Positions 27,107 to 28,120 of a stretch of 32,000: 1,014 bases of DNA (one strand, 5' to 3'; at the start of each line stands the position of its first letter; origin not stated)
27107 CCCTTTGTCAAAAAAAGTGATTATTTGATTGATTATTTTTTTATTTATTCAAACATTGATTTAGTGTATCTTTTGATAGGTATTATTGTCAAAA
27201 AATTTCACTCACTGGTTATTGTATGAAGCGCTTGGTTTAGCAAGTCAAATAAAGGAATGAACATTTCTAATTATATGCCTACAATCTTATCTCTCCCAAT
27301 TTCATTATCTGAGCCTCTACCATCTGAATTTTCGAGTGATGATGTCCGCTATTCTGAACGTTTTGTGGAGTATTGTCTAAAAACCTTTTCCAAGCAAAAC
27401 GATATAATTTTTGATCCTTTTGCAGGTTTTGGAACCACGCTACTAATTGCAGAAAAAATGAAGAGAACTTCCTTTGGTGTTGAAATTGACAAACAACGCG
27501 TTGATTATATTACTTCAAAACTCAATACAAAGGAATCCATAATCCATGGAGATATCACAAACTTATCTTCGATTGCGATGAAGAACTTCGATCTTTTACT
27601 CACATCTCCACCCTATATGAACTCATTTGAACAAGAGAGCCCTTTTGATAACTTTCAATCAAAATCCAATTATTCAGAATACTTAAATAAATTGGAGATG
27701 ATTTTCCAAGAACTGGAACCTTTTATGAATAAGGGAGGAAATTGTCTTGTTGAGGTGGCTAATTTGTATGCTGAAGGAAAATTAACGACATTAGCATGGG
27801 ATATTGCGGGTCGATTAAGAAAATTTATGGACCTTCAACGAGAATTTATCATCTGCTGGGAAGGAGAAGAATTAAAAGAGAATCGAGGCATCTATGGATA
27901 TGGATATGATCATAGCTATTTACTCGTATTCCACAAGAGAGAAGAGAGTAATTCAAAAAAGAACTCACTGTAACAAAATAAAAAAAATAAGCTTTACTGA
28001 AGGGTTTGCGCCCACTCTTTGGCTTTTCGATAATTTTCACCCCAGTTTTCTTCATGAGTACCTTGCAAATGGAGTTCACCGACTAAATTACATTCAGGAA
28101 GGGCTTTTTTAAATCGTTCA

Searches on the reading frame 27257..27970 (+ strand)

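Call 66: search_protein_families(library=padloc, proteins=[window:27257-27970:+], max_evalue=0.01)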
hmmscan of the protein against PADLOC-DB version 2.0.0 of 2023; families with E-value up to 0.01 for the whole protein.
window:27257-27970:+ (238 aa): 59 families (the best 25 are shown)
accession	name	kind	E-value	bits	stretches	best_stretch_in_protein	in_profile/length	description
PDLC03353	MTase_II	-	2.4e-29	100.7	2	92-218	9-128/260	Type II methyltransferase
PDLC03387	MTase_II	-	4.2e-20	70.1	2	31-91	217-277/289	Type II methyltransferase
PDLC03371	MTase_II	-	1.6e-16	58.7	2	33-94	196-257/260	Type II methyltransferase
PDLC03350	MTase_II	-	9.5e-16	56.1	2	35-94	241-300/312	Type II methyltransferase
PDLC03299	MTase_II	-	1.6e-13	48.8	2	32-89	200-257/296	Type II methyltransferase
PDLC03363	MTase_II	-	2.3e-13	48.2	2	35-124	64-163/294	Type II methyltransferase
PDLC03351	MTase_II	-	1.5e-12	45.4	1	41-181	140-291/348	Type II methyltransferase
PDLC03376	MTase_II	-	3e-12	44.9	1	39-183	48-199/249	Type II methyltransferase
PDLC03259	MTase_II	-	5.6e-12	43.2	2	91-173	2-83/423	Type II methyltransferase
PDLC03283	MTase_II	-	9.1e-12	42.9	1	42-91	224-273/352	Type II methyltransferase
PDLC03265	MTase_II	-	4.4e-11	40.8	1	38-90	277-329/333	Type II methyltransferase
PDLC03216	MTase_II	-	1.3e-10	38.8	1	39-93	205-259/364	Type II methyltransferase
PDLC03246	MTase_II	-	3e-10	37.7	1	35-86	312-363/376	Type II methyltransferase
PDLC03230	MTase_II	-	5.4e-10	37.1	1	30-86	223-279/360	Type II methyltransferase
PDLC03252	MTase_II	-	3.8e-09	34.3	1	32-86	296-350/365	Type II methyltransferase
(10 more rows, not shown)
